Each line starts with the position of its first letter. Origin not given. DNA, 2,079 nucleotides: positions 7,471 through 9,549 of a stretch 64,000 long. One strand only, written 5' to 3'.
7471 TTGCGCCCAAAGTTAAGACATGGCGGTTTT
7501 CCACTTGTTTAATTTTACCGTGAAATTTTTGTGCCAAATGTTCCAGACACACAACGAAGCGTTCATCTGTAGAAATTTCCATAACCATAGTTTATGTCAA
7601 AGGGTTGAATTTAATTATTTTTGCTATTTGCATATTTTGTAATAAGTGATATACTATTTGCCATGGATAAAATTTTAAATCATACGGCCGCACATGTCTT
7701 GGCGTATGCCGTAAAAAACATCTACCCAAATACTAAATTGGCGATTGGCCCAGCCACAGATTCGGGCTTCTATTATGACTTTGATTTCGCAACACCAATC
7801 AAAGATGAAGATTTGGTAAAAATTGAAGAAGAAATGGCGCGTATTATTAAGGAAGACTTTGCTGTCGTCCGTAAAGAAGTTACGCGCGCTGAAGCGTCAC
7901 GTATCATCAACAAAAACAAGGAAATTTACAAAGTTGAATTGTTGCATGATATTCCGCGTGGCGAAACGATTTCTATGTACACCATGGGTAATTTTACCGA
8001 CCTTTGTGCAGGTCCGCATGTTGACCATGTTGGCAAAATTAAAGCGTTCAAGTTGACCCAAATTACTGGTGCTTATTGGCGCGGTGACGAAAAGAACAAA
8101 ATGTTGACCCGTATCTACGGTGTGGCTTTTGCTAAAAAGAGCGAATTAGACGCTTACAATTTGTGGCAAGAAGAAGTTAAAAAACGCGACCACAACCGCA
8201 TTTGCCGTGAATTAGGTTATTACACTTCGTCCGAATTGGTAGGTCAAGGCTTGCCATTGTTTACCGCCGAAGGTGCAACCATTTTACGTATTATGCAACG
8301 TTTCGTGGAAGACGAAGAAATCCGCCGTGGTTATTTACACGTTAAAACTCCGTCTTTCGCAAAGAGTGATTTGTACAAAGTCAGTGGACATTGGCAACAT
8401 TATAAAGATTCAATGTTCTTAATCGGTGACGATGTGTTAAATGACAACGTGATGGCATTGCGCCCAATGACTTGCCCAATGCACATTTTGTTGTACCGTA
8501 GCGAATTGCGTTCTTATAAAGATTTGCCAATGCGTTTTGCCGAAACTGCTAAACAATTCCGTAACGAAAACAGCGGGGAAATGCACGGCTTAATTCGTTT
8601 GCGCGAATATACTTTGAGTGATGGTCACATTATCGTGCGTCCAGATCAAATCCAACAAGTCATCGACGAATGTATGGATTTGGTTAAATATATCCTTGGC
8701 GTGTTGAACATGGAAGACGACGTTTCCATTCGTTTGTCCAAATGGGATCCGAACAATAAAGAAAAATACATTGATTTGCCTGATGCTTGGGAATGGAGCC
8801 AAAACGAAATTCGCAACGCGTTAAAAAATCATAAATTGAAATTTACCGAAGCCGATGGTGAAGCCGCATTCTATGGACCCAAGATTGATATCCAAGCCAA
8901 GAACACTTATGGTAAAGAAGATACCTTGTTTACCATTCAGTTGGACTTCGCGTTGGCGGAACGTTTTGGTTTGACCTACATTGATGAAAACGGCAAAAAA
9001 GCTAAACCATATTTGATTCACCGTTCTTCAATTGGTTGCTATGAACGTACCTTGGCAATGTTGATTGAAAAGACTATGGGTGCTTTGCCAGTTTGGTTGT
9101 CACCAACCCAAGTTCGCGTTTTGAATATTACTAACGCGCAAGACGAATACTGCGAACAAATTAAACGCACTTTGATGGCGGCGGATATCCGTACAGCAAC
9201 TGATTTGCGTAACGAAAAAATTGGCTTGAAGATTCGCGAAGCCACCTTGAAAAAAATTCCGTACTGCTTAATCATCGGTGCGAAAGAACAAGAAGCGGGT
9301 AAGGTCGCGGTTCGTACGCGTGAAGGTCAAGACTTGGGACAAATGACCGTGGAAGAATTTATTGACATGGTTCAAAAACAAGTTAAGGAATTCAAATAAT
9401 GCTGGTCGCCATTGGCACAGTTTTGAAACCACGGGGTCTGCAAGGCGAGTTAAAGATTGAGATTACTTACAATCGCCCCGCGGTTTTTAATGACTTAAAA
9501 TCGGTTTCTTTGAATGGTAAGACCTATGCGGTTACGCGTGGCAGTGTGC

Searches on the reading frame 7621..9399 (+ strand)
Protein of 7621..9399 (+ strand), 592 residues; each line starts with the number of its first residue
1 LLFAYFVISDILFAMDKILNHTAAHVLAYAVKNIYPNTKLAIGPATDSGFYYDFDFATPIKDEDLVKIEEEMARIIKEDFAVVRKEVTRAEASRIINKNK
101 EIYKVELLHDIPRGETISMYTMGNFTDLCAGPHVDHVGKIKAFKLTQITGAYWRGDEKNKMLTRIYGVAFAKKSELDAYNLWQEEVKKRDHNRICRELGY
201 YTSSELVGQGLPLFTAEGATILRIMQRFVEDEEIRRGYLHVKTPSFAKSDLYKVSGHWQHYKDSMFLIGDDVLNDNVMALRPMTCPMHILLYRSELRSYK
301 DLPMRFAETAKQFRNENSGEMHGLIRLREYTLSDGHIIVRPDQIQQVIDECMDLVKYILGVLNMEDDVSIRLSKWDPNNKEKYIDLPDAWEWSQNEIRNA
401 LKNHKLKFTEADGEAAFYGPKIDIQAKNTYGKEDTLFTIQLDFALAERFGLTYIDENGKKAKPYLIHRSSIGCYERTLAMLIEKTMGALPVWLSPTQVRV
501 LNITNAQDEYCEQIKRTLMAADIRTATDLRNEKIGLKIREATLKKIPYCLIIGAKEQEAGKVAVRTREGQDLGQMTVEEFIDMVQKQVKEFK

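Call 38: search_protein_families(library=pfam, proteins=[window:7621-9399:+], max_evalue=0.00001)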
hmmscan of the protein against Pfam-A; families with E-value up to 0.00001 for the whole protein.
window:7621-9399:+ (592 aa): 3 families
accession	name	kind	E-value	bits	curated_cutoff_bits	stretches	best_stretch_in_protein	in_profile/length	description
PF00587.30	tRNA-synt_2b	-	2.8e-37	128.9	29.3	1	274-484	7-178/179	tRNA synthetase class II core domain (G, H, P, S and T)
PF03129.25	HGTP_anticodon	-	8.5e-24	84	21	1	497-586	1-93/94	Anticodon binding domain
PF07973.19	tRNA_SAD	-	1e-16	61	24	1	117-166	1-44/44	Threonyl and Alanyl tRNA synthetase second additional domain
